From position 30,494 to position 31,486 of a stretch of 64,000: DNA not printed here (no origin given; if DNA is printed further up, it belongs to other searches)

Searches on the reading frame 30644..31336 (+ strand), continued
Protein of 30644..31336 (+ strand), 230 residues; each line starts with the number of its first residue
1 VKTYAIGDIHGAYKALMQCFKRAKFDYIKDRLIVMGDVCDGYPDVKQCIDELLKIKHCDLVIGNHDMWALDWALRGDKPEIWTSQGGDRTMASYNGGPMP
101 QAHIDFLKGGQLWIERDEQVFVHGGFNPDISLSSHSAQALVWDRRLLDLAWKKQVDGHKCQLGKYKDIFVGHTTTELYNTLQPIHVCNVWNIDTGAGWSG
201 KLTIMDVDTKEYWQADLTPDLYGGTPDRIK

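Call 100: search_dna_similar(query=window:30644-31336:+, collection=phages, mode=protein, max_evalue=1e-20, max_rows=25)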
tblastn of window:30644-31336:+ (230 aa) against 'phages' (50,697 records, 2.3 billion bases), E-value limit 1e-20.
Records with a match: 10; places in all: 10; records where one place covers at least 80% of the query: 10.
Best place of each record, by identity: <60% 10.
By first word of the organism name: Cellulophaga 7; uncultured 2; Leptolyngbya 1.
By host as written in the record: Cellulophaga sp. HaHa_2_95 4; - 2; Cellulophaga baltica NN016038 2; Cellulophaga baltica NN015840 1; Leptolyngbya boryana 1.
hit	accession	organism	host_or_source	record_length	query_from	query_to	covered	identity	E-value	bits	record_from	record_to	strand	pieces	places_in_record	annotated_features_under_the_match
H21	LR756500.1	uncultured phage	metagenomic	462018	1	228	99%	42.6%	2e-55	195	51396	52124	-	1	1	record has no annotation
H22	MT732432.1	Cellulophaga phage Calle_1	Cellulophaga sp. HaHa_2_95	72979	1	228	99%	38.2%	9e-41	153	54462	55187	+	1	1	calcineurin-like phosphoesterase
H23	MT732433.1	Cellulophaga phage Calle_2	Cellulophaga sp. HaHa_2_95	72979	1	228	99%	38.2%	9e-41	153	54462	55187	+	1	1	calcineurin-like phosphoesterase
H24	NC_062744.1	Cellulophaga phage Calle_1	Cellulophaga sp. HaHa_2_95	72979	1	228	99%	38.2%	9e-41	153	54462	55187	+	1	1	NinI-like serine-threonine phosphatase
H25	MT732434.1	Cellulophaga phage Calle_3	Cellulophaga sp. HaHa_2_95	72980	1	228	99%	37.8%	3e-40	152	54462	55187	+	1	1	calcineurin-like phosphoesterase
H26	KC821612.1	Cellulophaga phage phi40:1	Cellulophaga baltica NN015840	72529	1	228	99%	37.0%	3e-42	157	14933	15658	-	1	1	metallophosphoesterase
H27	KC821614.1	Cellulophaga phage phi38:1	Cellulophaga baltica NN016038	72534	1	228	99%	37.0%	3e-42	157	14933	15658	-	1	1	metallophosphoesterase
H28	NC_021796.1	Cellulophaga phage phi38:1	Cellulophaga baltica NN016038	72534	1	228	99%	37.0%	3e-42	157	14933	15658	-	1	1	NinI-like serine-threonine phosphatase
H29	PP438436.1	Leptolyngbya phage Lbo-JY46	Leptolyngbya boryana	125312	2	222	96%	37.3%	2e-43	160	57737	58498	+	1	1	calcineurin-like phosphoesterase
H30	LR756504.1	uncultured phage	metagenomic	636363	2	228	99%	35.0%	8e-43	159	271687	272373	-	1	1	record has no annotation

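Call 101: get_annotated_region(hit=H24, flank=4000)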
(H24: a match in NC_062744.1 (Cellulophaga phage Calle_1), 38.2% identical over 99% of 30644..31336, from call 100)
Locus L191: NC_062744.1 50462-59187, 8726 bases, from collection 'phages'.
description: Cellulophaga phage Calle_1, complete genome.
organism: Cellulophaga phage Calle_1 (NCBI taxid 2745643)
taxonomy: Viruses; Duplodnaviria; Heunggongvirae; Uroviricota; Caudoviricetes; Pervagoviridae; Callevirus; Callevirus Calle
host: Cellulophaga sp. HaHa_2_95; source: surface seawater; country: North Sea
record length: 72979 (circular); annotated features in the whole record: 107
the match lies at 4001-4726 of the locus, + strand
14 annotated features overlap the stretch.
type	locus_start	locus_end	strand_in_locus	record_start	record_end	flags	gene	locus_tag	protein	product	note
CDS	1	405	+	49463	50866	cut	-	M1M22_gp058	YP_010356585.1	tRNA splicing ligase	tRNA-splicing ligase RtcB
CDS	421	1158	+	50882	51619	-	-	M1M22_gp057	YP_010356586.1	hypothetical protein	-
CDS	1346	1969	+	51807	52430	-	-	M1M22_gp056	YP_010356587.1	hypothetical protein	-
CDS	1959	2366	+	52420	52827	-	-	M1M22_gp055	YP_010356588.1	hypothetical protein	-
CDS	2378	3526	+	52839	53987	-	-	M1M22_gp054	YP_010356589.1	hypothetical protein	-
CDS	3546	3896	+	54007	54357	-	-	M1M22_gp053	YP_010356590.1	hypothetical protein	-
CDS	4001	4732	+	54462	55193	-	-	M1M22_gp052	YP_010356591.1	NinI-like serine-threonine phosphatase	-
CDS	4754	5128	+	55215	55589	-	-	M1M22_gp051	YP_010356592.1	hypothetical protein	-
CDS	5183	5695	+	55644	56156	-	-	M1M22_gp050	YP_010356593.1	hypothetical protein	-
CDS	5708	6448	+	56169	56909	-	-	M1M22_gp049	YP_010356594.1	hypothetical protein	-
CDS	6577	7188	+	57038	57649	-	-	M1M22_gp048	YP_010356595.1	hypothetical protein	-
CDS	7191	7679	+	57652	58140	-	-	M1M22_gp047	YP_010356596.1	hypothetical protein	-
CDS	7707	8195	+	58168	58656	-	-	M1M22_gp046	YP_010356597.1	hypothetical protein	-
CDS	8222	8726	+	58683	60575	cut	-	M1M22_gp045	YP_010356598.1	DNA polymerase/primase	-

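Call 102: get_annotated_region(hit=H29, flank=4000)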
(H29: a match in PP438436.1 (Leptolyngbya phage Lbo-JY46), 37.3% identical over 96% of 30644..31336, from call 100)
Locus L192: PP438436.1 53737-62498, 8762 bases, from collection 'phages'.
description: Leptolyngbya phage Lbo-JY46, complete genome.
organism: Leptolyngbya phage Lbo-JY46 (NCBI taxid 3128135)
taxonomy: Viruses; Duplodnaviria; Heunggongvirae; Uroviricota; Caudoviricetes
host: Leptolyngbya boryana; source: China; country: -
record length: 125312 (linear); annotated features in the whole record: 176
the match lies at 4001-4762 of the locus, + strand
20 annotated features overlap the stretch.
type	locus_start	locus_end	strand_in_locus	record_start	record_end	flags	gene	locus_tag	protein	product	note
CDS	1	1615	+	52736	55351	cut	-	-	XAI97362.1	hypothetical protein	-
CDS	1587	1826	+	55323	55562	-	-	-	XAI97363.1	hypothetical protein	-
CDS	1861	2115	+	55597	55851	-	-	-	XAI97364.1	hypothetical protein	-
CDS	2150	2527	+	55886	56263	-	-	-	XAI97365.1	hypothetical protein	-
CDS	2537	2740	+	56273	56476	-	-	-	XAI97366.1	hypothetical protein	-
CDS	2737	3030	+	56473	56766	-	-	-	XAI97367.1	hypothetical protein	-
CDS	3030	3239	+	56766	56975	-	-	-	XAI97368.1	hypothetical protein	-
CDS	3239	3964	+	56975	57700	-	-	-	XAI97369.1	putative AdoMet-MTase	-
CDS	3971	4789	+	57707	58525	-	-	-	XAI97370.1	calcineurin-like phosphoesterase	-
CDS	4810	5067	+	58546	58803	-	-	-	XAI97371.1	hypothetical protein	-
CDS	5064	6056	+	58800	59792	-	-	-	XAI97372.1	hypothetical protein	-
CDS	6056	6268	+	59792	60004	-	-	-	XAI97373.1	hypothetical protein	-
CDS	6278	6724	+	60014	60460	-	-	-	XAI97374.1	NinG protein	-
CDS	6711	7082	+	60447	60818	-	-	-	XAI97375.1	hypothetical protein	-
CDS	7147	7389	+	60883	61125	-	-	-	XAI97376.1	hypothetical protein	-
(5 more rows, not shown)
